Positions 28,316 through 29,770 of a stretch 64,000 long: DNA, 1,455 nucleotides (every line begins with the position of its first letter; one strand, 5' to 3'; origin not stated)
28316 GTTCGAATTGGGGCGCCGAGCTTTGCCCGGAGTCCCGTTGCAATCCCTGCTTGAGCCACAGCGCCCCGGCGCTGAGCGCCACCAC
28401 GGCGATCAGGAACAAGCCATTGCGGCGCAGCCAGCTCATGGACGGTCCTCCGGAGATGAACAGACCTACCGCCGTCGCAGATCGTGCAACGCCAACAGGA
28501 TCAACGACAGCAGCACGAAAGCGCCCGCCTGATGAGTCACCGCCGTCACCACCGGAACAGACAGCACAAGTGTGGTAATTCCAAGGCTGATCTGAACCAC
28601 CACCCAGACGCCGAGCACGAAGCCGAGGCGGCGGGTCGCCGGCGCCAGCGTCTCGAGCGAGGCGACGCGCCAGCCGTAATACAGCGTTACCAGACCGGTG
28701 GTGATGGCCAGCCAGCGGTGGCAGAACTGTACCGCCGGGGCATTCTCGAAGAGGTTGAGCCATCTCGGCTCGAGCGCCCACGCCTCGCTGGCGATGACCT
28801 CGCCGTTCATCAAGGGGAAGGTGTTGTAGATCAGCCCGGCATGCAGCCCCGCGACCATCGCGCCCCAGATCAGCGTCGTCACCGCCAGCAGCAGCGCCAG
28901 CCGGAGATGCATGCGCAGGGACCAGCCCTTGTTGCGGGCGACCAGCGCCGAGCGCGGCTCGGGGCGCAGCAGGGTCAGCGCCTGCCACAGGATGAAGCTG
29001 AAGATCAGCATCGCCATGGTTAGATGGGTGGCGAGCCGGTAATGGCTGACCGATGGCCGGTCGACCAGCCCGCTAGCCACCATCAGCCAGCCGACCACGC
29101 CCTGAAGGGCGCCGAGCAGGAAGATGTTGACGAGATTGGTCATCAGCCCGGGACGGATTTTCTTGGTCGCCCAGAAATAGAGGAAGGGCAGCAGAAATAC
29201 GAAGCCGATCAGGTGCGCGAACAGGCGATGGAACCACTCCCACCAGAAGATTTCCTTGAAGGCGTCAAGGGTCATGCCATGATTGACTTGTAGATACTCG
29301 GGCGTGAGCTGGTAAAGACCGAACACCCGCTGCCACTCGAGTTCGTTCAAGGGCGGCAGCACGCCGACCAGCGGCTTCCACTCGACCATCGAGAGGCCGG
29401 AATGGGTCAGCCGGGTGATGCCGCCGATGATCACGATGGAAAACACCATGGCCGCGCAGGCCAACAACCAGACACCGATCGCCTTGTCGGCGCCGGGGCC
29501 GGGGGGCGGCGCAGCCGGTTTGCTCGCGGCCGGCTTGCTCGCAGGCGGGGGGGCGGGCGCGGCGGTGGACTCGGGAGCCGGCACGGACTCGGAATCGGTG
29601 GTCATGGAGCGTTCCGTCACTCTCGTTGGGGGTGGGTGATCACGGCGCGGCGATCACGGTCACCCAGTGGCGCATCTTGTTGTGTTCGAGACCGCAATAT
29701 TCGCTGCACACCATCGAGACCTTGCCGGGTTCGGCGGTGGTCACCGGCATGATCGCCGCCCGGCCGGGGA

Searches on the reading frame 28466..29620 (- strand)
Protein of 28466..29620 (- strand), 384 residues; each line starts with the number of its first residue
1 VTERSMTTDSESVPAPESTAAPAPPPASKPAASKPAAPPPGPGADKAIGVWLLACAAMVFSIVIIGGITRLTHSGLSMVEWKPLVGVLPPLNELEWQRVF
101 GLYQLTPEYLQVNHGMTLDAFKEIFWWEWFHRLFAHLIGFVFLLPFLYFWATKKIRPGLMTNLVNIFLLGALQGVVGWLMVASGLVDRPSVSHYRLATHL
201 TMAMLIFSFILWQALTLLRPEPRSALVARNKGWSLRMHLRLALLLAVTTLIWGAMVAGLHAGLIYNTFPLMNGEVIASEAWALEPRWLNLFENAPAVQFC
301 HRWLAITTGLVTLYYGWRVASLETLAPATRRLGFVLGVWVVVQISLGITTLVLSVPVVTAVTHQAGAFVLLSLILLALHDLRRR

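Call 12: search_protein_families(library=pfam, proteins=[window:28466-29620:-], max_evalue=0.001)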
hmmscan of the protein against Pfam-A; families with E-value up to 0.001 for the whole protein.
window:28466-29620:- (384 aa): 1 family
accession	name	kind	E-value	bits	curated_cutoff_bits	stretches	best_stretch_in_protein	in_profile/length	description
PF02628.20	COX15-CtaA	-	5e-104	348.2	29.9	1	50-374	2-321/322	Cytochrome oxidase assembly protein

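Call 17: search_protein_families(library=ncbifam, proteins=[window:28466-29620:-], max_evalue=0.01)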
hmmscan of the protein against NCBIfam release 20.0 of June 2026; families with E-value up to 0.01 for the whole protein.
window:28466-29620:- (384 aa): 1 family
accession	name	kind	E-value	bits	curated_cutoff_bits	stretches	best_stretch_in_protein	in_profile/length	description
NF045570.1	HemSynCtaAAlphapr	equivalog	3.4e-90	302.8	550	1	43-379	33-369/380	heme A synthase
